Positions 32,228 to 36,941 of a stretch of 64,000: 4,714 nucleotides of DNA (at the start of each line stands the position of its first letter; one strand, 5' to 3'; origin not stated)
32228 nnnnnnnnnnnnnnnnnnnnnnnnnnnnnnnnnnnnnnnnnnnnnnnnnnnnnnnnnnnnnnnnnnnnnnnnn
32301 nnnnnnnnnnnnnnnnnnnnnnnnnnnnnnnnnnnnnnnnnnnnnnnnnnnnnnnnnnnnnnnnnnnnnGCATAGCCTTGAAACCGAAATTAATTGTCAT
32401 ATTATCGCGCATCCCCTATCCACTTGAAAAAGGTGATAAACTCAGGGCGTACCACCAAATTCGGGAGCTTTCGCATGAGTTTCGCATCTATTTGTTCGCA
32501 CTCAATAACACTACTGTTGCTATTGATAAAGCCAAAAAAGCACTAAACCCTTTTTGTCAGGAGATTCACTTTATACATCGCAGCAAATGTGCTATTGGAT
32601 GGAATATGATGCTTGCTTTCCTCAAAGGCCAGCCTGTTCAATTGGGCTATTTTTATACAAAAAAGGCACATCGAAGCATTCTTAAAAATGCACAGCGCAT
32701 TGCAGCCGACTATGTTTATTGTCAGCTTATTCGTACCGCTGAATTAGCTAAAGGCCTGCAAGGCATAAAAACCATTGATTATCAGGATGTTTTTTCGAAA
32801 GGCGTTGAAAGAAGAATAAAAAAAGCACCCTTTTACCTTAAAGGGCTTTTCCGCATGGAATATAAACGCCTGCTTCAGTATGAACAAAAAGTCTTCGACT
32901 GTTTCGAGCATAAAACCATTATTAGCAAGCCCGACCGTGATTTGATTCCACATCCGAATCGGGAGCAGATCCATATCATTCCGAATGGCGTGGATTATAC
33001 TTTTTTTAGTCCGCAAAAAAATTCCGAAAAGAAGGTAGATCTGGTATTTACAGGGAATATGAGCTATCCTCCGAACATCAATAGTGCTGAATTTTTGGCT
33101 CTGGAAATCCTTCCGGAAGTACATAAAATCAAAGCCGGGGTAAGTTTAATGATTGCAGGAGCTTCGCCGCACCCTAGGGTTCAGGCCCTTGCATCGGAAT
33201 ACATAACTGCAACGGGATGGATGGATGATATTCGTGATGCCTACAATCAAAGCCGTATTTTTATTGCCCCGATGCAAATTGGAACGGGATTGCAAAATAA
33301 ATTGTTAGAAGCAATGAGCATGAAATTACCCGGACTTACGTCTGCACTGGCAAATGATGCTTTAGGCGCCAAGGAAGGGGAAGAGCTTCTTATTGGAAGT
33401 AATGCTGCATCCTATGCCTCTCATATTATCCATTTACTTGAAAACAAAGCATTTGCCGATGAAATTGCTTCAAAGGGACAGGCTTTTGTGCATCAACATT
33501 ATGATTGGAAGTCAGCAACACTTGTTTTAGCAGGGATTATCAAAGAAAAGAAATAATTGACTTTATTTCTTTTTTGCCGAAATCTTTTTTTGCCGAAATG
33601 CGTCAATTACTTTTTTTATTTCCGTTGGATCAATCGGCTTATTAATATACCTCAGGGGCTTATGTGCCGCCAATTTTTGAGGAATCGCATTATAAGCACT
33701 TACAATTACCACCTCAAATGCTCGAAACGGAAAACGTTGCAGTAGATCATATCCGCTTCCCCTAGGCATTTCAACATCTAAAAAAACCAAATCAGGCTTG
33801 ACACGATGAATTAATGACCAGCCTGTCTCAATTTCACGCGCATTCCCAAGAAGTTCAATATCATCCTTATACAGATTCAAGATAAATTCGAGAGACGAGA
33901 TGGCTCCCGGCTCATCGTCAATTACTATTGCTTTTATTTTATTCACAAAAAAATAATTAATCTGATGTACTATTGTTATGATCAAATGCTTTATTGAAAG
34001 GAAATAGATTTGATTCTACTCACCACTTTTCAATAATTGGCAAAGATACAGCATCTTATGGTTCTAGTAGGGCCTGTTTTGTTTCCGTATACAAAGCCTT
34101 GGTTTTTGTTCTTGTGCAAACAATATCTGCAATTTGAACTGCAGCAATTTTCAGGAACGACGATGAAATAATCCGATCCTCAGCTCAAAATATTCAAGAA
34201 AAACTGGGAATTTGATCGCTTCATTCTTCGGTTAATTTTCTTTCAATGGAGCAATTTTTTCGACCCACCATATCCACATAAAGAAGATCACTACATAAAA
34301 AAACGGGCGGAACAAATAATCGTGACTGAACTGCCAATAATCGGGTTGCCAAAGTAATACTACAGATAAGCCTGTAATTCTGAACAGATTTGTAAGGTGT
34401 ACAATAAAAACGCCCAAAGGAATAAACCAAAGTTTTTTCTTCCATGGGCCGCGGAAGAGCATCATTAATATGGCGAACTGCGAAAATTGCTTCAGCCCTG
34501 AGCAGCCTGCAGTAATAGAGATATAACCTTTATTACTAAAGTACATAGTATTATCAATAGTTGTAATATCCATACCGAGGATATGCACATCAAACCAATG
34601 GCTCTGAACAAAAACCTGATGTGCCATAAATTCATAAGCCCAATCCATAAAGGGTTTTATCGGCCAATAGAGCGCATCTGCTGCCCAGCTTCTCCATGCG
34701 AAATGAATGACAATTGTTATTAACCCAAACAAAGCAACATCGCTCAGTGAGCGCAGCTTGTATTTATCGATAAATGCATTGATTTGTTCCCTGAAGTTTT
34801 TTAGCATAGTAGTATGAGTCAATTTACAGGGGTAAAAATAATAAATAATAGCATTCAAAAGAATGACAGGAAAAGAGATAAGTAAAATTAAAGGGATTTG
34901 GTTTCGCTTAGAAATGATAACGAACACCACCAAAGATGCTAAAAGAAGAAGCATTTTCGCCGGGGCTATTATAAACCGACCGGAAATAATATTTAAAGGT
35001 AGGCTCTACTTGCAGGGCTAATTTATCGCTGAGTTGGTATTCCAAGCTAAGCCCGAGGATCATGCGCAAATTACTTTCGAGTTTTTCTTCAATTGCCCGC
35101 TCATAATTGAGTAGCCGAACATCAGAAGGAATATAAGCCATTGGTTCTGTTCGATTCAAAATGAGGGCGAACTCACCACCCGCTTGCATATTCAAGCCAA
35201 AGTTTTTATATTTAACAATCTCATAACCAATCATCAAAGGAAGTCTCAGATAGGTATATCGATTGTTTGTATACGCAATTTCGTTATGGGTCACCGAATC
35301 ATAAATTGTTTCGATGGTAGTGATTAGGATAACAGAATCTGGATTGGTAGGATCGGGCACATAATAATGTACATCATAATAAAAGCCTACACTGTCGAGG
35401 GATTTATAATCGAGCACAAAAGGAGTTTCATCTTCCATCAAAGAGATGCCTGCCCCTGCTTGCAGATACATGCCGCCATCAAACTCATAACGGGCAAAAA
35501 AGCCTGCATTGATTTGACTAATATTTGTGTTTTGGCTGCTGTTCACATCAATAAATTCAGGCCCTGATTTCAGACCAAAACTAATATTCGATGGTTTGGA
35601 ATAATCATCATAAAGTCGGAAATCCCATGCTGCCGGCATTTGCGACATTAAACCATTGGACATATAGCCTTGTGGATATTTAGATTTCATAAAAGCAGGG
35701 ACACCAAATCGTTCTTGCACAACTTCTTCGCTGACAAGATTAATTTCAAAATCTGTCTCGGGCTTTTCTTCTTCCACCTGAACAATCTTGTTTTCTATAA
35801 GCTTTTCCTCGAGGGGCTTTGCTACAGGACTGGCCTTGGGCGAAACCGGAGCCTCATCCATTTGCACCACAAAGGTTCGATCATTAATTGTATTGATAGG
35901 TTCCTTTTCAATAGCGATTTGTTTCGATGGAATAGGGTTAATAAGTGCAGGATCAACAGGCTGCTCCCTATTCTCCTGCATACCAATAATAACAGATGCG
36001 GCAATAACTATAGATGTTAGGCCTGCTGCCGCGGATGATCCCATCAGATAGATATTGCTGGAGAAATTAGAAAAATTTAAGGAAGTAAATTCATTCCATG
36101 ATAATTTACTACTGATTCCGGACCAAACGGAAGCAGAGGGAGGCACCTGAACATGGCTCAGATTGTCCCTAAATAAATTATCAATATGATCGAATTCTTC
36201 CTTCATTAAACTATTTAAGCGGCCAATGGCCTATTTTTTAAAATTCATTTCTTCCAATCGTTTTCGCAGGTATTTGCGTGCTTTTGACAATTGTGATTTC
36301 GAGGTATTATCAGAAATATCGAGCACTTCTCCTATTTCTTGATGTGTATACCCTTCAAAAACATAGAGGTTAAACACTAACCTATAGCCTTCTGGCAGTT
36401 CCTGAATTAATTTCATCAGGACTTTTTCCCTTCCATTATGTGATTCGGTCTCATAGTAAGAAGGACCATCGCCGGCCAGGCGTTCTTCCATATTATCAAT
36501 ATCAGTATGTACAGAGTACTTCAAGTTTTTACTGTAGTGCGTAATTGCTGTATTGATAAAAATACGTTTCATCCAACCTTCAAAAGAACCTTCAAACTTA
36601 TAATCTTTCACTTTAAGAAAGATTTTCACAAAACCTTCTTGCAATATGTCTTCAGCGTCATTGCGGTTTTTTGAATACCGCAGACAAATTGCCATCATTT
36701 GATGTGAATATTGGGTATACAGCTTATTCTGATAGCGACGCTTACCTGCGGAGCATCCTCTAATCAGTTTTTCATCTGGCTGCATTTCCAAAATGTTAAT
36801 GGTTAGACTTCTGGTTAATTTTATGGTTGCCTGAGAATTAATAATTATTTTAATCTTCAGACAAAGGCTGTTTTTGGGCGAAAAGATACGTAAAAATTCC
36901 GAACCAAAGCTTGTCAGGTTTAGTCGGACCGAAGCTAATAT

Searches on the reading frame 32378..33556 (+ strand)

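Call 54: search_protein_families(library=pfam, proteins=[window:32378-33556:+], max_evalue=0.00001)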
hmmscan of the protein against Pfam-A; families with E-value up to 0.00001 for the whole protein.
window:32378-33556:+ (392 aa): 2 families
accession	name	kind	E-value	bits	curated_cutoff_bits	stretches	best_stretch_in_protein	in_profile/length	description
PF13692.12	Glyco_trans_1_4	-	8.6e-22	78.4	27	1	221-356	3-142/142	Glycosyl transferases group 1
PF13524.12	Glyco_trans_1_2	-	2.6e-08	34.3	25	1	280-378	23-136/144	Glycosyl transferase-like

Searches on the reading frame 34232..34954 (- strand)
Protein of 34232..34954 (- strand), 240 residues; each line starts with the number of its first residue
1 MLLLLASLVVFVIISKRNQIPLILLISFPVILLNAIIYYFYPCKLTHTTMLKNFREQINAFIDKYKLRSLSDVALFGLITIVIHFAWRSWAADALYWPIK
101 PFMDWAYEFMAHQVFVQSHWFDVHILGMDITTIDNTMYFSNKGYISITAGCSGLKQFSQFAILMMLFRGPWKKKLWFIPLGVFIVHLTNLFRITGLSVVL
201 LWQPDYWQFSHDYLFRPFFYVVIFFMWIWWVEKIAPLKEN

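Call 52: search_protein_families(library=pfam, proteins=[window:34232-34954:-], max_evalue=0.00001)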
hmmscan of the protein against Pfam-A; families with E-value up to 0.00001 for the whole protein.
window:34232-34954:- (240 aa): 1 family
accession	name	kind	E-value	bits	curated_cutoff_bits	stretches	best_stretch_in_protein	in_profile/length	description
PF09721.15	Exosortase_EpsH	-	1e-10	41.9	25.7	1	2-230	56-252/254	Transmembrane exosortase (Exosortase_EpsH)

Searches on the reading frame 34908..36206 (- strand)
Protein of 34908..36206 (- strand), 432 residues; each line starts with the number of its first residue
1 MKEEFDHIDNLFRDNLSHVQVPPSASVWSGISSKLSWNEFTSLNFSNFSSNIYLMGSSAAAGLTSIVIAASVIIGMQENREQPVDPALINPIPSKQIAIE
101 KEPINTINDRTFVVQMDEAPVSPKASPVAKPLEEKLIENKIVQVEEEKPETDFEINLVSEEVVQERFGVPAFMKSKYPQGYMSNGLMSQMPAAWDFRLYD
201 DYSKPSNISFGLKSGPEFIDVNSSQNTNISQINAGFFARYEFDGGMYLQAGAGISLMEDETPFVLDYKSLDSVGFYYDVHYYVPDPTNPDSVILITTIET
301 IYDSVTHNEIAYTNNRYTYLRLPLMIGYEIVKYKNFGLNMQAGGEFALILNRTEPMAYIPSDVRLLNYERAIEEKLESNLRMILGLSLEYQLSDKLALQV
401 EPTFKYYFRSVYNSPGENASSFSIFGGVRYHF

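Call 52: search_protein_families(library=pfam, proteins=[window:34908-36206:-], max_evalue=0.00001)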
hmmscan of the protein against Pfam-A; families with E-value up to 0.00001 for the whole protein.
window:34908-36206:- (432 aa): 1 family
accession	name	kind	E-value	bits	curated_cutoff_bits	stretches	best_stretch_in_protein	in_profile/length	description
PF13568.12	OMP_b-brl_2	-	4.4e-08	33.8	27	1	206-398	7-162/175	Outer membrane protein beta-barrel domain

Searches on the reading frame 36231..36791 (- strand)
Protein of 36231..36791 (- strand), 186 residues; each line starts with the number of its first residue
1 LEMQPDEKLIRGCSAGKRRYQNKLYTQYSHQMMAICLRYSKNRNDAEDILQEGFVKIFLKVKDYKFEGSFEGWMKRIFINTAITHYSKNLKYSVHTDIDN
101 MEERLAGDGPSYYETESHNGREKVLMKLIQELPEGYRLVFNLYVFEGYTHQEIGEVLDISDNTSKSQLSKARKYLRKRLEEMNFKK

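Call 52: search_protein_families(library=pfam, proteins=[window:36231-36791:-], max_evalue=0.00001)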
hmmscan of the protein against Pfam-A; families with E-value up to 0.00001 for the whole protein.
window:36231-36791:- (186 aa): 3 families
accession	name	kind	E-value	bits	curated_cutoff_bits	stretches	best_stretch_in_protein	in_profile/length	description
PF08281.18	Sigma70_r4_2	-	4.9e-16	58.6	25.7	1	125-175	4-54/54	Sigma-70, region 4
PF04542.20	Sigma70_r2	-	5.5e-13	49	24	1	24-89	1-68/71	Sigma-70 region 2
PF04545.22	Sigma70_r4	-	6.9e-09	35.5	24.1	1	129-177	2-50/50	Sigma-70, region 4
